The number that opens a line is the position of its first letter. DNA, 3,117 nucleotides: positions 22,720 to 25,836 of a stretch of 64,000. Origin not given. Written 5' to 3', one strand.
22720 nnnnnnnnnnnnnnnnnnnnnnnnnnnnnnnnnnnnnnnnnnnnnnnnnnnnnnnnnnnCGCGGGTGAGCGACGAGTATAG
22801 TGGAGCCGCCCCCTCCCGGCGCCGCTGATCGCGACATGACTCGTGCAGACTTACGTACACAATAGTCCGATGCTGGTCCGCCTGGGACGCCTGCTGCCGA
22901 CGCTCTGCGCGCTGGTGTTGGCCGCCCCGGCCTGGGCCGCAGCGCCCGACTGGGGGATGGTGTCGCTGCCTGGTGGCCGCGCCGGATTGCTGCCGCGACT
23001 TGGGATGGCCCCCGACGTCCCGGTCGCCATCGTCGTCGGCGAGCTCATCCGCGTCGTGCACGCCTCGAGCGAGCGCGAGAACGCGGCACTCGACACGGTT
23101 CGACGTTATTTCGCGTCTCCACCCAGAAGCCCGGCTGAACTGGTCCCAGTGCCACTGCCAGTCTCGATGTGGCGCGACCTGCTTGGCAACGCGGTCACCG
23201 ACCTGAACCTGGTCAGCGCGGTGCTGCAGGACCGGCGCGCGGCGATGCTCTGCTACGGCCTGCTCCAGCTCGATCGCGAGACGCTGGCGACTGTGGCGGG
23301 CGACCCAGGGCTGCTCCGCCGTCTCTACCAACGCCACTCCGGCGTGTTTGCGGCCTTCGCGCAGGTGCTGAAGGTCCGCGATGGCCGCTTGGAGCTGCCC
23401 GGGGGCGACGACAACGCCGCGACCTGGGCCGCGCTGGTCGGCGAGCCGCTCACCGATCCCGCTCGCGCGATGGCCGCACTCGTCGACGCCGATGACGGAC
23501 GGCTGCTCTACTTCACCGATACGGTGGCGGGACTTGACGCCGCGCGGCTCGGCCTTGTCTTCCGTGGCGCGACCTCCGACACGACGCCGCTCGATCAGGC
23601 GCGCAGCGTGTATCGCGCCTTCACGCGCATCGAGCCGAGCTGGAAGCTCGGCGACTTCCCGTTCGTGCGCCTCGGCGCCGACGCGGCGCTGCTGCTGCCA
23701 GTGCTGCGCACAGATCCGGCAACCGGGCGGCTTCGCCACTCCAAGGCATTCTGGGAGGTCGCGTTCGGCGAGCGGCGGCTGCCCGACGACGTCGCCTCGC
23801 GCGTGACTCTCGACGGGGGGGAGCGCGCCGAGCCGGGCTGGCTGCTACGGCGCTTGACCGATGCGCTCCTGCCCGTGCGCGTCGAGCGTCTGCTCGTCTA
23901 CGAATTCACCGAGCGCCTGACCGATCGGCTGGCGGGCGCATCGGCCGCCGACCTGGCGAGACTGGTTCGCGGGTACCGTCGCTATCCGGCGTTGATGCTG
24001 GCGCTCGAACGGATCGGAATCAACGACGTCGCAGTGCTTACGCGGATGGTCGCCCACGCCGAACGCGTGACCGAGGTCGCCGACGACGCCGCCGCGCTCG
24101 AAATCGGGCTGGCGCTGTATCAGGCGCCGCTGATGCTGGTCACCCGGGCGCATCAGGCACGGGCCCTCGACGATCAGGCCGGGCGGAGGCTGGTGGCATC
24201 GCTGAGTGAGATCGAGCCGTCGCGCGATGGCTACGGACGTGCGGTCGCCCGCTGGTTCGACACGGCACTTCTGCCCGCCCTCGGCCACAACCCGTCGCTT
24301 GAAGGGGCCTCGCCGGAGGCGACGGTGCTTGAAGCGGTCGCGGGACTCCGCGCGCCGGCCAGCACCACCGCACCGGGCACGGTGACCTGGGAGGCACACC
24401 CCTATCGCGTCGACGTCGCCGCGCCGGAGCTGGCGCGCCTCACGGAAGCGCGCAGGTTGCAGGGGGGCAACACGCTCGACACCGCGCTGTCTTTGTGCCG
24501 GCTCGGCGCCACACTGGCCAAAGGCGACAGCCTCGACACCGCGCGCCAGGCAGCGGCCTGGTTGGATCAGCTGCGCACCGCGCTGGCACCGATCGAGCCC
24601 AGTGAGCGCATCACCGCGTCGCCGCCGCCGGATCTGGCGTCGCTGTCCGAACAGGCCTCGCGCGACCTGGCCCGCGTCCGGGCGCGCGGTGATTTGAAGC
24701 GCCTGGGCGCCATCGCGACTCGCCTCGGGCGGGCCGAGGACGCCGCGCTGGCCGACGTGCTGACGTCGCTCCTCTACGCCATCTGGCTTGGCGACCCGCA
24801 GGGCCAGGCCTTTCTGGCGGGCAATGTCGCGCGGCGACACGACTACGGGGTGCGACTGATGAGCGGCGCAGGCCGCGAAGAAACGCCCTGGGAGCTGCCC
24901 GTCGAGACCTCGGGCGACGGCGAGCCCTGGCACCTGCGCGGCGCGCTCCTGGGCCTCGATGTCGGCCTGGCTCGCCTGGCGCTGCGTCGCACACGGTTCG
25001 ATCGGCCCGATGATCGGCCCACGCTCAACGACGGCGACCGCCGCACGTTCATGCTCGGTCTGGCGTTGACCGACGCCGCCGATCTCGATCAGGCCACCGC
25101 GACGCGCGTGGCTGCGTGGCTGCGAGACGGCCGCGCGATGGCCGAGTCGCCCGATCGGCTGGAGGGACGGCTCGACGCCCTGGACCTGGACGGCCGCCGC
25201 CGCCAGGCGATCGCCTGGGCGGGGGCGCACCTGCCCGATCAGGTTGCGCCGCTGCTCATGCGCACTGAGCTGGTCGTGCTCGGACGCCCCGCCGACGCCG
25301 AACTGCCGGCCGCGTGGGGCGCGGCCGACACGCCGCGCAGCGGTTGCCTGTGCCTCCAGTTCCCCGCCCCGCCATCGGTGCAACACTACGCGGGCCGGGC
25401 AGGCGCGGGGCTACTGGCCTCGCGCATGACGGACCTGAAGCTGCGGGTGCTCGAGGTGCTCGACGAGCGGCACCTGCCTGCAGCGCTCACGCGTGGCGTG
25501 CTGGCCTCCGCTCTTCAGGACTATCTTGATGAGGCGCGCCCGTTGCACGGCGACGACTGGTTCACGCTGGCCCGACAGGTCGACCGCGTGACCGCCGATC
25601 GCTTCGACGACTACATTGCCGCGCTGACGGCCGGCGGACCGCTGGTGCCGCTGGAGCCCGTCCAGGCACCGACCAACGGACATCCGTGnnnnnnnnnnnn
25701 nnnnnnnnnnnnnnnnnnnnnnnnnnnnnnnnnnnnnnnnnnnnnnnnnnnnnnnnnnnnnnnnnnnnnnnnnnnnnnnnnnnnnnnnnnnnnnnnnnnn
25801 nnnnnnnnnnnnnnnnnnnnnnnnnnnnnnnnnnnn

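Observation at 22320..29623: Translationally coupled secreted operon (939-aa unknown protein, VWA protein, VWA-TPR protein) divergent from a dual-specificity phosphatase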

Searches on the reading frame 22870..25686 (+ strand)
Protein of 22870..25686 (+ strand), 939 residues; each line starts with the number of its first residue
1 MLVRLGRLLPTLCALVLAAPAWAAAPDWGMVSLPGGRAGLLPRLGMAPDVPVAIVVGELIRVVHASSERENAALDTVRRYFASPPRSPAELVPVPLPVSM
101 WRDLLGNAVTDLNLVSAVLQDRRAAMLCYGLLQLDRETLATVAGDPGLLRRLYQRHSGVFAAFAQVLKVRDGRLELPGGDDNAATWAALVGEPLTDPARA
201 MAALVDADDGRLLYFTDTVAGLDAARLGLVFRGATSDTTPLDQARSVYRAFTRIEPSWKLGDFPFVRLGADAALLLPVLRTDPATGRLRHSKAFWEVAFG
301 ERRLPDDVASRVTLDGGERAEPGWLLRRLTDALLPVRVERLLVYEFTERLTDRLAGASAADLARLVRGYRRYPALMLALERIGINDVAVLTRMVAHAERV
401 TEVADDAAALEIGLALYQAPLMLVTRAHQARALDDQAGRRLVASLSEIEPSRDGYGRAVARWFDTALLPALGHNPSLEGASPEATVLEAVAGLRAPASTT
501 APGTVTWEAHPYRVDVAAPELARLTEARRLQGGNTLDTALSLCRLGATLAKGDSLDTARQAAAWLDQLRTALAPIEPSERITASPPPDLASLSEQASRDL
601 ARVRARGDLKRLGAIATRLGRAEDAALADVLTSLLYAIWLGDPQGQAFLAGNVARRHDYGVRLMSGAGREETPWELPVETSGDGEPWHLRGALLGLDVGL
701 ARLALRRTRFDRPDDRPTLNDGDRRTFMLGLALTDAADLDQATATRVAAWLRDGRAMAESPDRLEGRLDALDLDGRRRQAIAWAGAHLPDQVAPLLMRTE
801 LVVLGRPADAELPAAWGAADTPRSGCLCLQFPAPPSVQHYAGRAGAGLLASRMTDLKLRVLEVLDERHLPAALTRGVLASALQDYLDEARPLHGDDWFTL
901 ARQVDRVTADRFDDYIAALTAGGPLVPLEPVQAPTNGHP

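Call 8: search_protein_families(library=pfam, proteins=[window:22870-25686:+], max_evalue=0.1)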
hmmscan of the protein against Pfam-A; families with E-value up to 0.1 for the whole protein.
window:22870-25686:+ (939 aa): 0 families

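Call 9: search_protein_families(library=ncbifam, proteins=[window:22870-25686:+], max_evalue=0.1)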
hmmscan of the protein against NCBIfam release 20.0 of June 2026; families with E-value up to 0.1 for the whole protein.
window:22870-25686:+ (939 aa): 0 families

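Call 14: find_homologous_proteins(query=window:22870-25686:+)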
Query window:22870-25686:+ (939 aa): 72 proteins with E <= 0.001 among 8000 candidates.
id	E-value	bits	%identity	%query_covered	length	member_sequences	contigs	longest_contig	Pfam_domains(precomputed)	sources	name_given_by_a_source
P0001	0.0e+0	1994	98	100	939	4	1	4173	-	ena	-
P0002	0.0e+0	1614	79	100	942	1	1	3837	-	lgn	-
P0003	0.0e+0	1613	80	100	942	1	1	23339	-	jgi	-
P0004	0.0e+0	1589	78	100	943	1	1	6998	-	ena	-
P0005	0.0e+0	1585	80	97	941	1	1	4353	-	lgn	-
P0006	0.0e+0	1563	77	100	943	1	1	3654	-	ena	-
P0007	0.0e+0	1563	80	96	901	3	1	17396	-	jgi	jgi:hypothetical protein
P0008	0.0e+0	1562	77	100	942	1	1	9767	-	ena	-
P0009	0.0e+0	1555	89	86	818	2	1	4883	-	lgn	-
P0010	0.0e+0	1512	75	100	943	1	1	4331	-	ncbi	-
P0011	0.0e+0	1475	74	100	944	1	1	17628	-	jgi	jgi:hypothetical protein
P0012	0.0e+0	1468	73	100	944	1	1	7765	-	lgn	-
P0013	0.0e+0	1406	70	100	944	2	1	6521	-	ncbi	-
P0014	0.0e+0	1345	78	87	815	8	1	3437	-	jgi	jgi:hypothetical protein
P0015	0.0e+0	1332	67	100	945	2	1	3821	-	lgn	-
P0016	0.0e+0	1276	64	99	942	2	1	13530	-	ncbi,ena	-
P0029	0.0e+0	1113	58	97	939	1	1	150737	-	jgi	jgi:hypothetical protein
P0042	6.0e-281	953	53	97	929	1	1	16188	-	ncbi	-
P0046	1.1e-201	691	43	98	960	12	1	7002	-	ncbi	-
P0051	4.1e-112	394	34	99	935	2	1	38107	-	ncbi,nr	ncbi:MAG TPA: hypothetical protein VHZ73_09010 [Vicinamibacterales bacterium]|nr:hypothetical protei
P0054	2.9e-109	385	36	48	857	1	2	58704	-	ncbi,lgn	-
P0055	4.2e-104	368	34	98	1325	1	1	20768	PF17957.8,PF00092.35,PF13519.13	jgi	jgi:VWFA-related protein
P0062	1.7e-84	303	37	50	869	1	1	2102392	-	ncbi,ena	-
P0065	2.5e-80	289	44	40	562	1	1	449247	-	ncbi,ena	-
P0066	4.6e-80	288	33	90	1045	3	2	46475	-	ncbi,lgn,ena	-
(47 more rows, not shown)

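Call 16: find_encoding_contigs(protein=P0062, flank=10000, max_places=2)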
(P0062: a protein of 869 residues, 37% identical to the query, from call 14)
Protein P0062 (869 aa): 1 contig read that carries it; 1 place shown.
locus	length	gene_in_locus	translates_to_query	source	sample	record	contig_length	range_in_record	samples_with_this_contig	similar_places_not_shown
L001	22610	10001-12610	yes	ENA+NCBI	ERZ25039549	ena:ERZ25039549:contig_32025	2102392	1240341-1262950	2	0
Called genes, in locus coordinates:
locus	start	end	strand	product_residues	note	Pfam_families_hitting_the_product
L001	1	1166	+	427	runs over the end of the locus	PF02771:Acyl-CoA_dh_N, PF02770:Acyl-CoA_dh_M, PF00441:Acyl-CoA_dh_1, PF08028:Acyl-CoA_dh_2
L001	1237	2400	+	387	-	PF00155:Aminotran_1_2, PF00266:Aminotran_5, PF01053:Cys_Met_Meta_PP, PF01041:DegT_DnrJ_EryC1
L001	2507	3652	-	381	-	PF02771:Acyl-CoA_dh_N, PF02770:Acyl-CoA_dh_M, PF00441:Acyl-CoA_dh_1, PF08028:Acyl-CoA_dh_2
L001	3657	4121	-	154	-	PF11969:DcpS_C (weak), PF01230:HIT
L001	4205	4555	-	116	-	PF00216:Bac_DNA_binding, PF18291:HU-HIG (weak)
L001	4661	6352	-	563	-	PF17092:PCB_OB (faint), PF00575:S1, PF13509:S1_2 (faint), PF00575:S1, PF23459:S1_RRP5 (weak), PF00575:S1, PF23459:S1_RRP5 (weak), PF00575:S1, +1 more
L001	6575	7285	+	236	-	PF19861:DUF6335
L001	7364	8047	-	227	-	PF02224:Cytidylate_kin, PF13189:Cytidylate_kin2 (weak), PF13238:AAA_18, PF13207:AAA_17 (weak)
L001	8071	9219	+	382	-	-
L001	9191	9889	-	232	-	-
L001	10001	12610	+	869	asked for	-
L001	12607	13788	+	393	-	PF17957:Big_7, PF00092:VWA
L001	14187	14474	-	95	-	-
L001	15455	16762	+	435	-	PF13428:TPR_14 (faint), PF07719:TPR_2 (faint), PF13432:TPR_16 (weak), PF14559:TPR_19 (weak)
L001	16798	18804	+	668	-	-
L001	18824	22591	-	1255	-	PF13620:CarboxypepD_reg, PF13715:CarbopepD_reg_2, PF17210:SdrD_B (weak), PF25183:OMP_b-brl_4, PF00593:TonB_dep_Rec_b-barrel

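Call 17: find_encoding_contigs(protein=P0051, flank=10000, max_places=2)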
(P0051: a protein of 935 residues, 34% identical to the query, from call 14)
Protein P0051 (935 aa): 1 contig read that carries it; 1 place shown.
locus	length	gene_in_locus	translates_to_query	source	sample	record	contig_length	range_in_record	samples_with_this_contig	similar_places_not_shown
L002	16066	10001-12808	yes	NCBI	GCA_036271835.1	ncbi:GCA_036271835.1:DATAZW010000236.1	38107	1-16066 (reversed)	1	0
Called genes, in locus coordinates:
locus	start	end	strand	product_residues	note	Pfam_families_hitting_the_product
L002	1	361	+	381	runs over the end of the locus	PF13428:TPR_14 (faint)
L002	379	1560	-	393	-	PF13557:Phenol_MetA_deg (weak)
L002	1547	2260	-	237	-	-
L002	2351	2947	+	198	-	-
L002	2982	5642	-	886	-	PF00246:Peptidase_M14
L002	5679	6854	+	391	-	PF00155:Aminotran_1_2, PF01041:DegT_DnrJ_EryC1 (weak)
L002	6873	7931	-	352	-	PF00990:GGDEF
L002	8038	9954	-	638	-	PF02518:HATPase_c, PF00204:DNA_gyraseB, PF01751:Toprim, PF00986:DNA_gyraseB_C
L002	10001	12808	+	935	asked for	-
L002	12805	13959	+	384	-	PF17957:Big_7, PF05762:VWA_CoxE (weak), PF00092:VWA, PF13519:VWA_2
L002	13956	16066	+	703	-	?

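Call 18: find_encoding_contigs(protein=P0055, flank=10000, max_places=2)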
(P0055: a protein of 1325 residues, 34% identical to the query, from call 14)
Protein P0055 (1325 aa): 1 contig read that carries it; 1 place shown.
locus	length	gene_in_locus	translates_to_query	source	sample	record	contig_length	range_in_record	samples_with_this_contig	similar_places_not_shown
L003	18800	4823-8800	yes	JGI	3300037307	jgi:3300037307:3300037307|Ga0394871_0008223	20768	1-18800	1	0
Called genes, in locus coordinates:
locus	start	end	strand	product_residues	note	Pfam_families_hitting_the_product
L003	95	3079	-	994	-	PF19543:GH123_N, PF22680:Glyco_hydro_123_N_2 (faint)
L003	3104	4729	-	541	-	PF04389:Peptidase_M28, PF01546:Peptidase_M20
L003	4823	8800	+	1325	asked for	PF17957:Big_7, PF00092:VWA, PF13519:VWA_2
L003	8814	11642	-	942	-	PF13428:TPR_14 (faint), PF13432:TPR_16 (weak), PF14559:TPR_19 (weak)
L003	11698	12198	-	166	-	PF01042:Ribonuc_L-PSP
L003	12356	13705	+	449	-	PF02878:PGM_PMM_I, PF02879:PGM_PMM_II, PF02880:PGM_PMM_III, PF00408:PGM_PMM_IV (weak)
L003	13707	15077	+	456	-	PF02878:PGM_PMM_I, PF02879:PGM_PMM_II, PF02880:PGM_PMM_III, PF00408:PGM_PMM_IV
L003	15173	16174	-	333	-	PF01113:DapB_N (weak), PF19328:DAP_DH_C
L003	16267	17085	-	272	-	PF08308:PEGA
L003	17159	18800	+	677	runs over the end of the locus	PF01433:Peptidase_M1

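Call 21: find_encoding_contigs(protein=P0066, flank=10000, max_places=2)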
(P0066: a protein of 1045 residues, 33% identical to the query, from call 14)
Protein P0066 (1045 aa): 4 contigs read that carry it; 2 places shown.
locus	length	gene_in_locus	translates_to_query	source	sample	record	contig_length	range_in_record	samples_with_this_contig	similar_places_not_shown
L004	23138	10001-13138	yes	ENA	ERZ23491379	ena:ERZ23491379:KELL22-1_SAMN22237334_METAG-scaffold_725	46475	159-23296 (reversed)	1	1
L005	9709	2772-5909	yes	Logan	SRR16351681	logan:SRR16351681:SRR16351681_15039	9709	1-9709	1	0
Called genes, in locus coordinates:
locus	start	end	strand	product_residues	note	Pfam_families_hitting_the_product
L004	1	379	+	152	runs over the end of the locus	PF13937:DUF4212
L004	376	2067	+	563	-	PF00474:SSF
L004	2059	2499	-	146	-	PF01850:PIN (weak)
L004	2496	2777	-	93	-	-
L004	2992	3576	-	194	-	PF19315:MC_hydratase, PF01575:MaoC_dehydratas, PF13452:FAS1_DH_region (weak)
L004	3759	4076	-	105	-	PF01906:YbjQ_1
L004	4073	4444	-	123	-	-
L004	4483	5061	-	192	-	PF04542:Sigma70_r2, PF07638:Sigma70_ECF, PF08281:Sigma70_r4_2, PF04545:Sigma70_r4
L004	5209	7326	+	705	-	PF08309:LVIVD (faint)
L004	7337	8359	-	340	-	PF01231:IDO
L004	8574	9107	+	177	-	-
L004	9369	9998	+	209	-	-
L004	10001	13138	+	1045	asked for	-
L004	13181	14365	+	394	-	PF05762:VWA_CoxE, PF00092:VWA, PF13519:VWA_2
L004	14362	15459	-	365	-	PF00291:PALP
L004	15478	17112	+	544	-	PF00171:Aldedh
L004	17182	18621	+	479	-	PF04389:Peptidase_M28, PF01546:Peptidase_M20 (faint)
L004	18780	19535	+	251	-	PF02668:TauD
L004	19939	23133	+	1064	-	PF25852:DUF6242_C (faint), PF02012:BNR (faint), PF15902:Sortilin-Vps10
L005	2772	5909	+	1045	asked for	-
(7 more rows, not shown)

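Call 22: find_encoding_contigs(protein=P0029, flank=10000, max_places=2)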
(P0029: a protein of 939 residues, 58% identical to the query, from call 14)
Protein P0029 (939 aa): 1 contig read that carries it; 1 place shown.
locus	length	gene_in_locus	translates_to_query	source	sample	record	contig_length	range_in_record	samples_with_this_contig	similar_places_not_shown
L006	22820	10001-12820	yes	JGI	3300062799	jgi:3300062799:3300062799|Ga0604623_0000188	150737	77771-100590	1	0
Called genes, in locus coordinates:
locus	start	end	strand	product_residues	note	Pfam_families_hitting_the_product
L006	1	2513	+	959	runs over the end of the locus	PF00515:TPR_1 (faint), PF07719:TPR_2 (faint), PF13424:TPR_12, PF00158:Sigma54_activat, PF07728:AAA_5, PF14532:Sigma54_activ_2, PF25601:AAA_lid_14, PF02954:HTH_8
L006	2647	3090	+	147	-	-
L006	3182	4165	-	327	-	PF03446:NAD_binding_2, PF03807:F420_oxidored (weak), PF00393:6PGD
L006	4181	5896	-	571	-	PF00342:PGI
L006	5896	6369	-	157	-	PF02502:LacAB_rpiB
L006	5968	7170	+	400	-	PF01182:Glucosamine_iso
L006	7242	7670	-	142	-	PF01741:MscL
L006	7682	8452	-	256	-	PF04338:DUF481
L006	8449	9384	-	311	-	PF01261:AP_endonuc_2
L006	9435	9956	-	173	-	PF00782:DSPc (weak)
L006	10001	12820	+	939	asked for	-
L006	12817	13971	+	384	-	PF17957:Big_7, PF05762:VWA_CoxE, PF00092:VWA, PF13519:VWA_2, PF13768:VWA_3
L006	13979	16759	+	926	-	PF13432:TPR_16 (faint), PF07719:TPR_2 (faint)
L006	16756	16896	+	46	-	-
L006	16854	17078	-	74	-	PF13302:Acetyltransf_3, PF13420:Acetyltransf_4 (weak)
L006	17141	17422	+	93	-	-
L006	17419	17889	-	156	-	-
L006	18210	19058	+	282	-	PF03400:DDE_Tnp_IS1 (faint)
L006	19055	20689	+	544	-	PF01555:N6_N4_Mtase, PF04471:Mrr_cat (weak), PF22722:NA-iREase1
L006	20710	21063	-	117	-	PF13302:Acetyltransf_3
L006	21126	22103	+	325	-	PF00571:CBS (weak), PF01769:MgtE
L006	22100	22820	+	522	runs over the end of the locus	PF00171:Aldedh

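Call 24: search_solved_structures(query=A1, max_evalue=10)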
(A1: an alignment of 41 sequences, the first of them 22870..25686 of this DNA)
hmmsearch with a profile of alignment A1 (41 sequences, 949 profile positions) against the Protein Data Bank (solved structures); distinct sequences matched with E-value up to 10: 15.
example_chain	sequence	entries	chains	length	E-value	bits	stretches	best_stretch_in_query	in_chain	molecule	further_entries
9r1j_A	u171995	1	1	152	0.1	13.8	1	546-632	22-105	sc-apCC-4-NR-1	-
8fdo_C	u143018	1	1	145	0.17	13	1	551-648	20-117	FP15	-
9r1k_A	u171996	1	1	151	0.28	12.3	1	547-631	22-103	sc-apCC-4-A7F-1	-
3tol_A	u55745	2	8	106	0.3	12.2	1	539-631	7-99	Soluble cytochrome b562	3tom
5bu7_A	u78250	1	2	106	0.33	12.1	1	539-629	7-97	Soluble cytochrome b562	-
9lle_O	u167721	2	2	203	0.45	11.6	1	540-642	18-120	De novo designed GPCR exoframe modulator targeting TM1/2/4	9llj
8a3k_UNK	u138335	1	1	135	0.54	11.4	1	553-632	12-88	sc-apCC-4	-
9cte_A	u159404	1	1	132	0.55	11.3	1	536-633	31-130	De novo protein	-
7sq0_C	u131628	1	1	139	0.56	11.3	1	540-641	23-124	TMD of the tail-anchored protein Bos1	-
8jlj_R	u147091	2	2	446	0.57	11.3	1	540-645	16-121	Soluble cytochrome b562,Trace amine-associated receptor 1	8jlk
22em_F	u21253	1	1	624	1.9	9.6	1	540-652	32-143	Soluble cytochrome b562,Kappa-type opioid receptor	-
6kpg_R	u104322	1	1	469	2.1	9.4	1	540-643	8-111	Cannabinoid receptor 1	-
8wrz_R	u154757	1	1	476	2.2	9.4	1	540-643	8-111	Soluble cytochrome b562,Cannabinoid receptor 1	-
2d3e_A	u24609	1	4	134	2.3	9.3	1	547-638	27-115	General control protein GCN4 and Tropomyosin 1 alpha chain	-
8k8j_R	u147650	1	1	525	2.4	9.2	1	540-643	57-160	Soluble cytochrome b562,Cannabinoid receptor 1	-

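Call 25: search_protein_families(library=padloc, proteins=[window:22870-25686:+], max_evalue=0.1)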
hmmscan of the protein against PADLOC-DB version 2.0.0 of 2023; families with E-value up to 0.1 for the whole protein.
window:22870-25686:+ (939 aa): 0 families

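Call 34: predict_structure(alignment_id=A1)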
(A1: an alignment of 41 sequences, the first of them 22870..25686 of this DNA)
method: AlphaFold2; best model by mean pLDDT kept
length: 939 residues; sequences in the alignment: 41
mean_pLDDT: 90.7   pTM: 0.90
mean pLDDT of the five models: 90.7, 90.6, 89.5, 89.3, 88.7
residues with pLDDT >= 90: 736; 70-90: 152; 50-70: 34; < 50: 17
segments of 3 or more residues with pLDDT < 50: 16-26, 937-939
pLDDT, mean of each block of 10 residues (from residue 1): 55 46 58 94 93 95 83 93 89 95 95 95 97 95 96 96 95 94 96 97 96 96 93 86 96 90 90 94 92 93 76 79 95 92 96 92 95 97 96 97 93 98 96 96 98 94 98 91 97 76 84 92 94 95 95 91 94 91 90 94 92 93 96 94 76 90 89 94 84 95 86 82 95 93 97 95 88 93 93 94 94 96 94 89 89 96 96 96 93 89 92 95 85 49
secondary structure, 60 per line:
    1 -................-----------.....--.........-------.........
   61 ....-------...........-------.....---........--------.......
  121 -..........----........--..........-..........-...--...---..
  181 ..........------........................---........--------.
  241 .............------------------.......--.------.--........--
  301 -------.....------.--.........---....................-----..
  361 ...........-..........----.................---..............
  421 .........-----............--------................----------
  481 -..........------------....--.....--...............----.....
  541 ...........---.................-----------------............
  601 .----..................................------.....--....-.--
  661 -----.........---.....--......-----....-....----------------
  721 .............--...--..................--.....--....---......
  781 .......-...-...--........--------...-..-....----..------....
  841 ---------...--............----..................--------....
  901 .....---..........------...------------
elements in order (helices of 4 or more, strands of 3 or more residues): H2-17 E29-33 H36-44 H52-64 H72-82 E90-94 H98-105 H114-120 H122-131 H136-143 H146-155 H157-166 E168-170 E173-175 H179-190 H197-220 H224-231 H240-253 H272-278 H292-298 H308-312 H322-330 H334-353 H359-371 H373-382 H387-403 H407-429 H435-446 H455-470 H482-491 E504-507 E510-514 H517-531 H536-551 H555-571 H589-601 H606-639 H646-650 H653-656 H666-674 E678-682 E685-690 H696-699 H701-704 H721-733 H741-758 H761-765 H768-771 H775-787 H798-805 H821-824 H837-840 H855-866 H871-888 H897-905 H909-918 E925-927
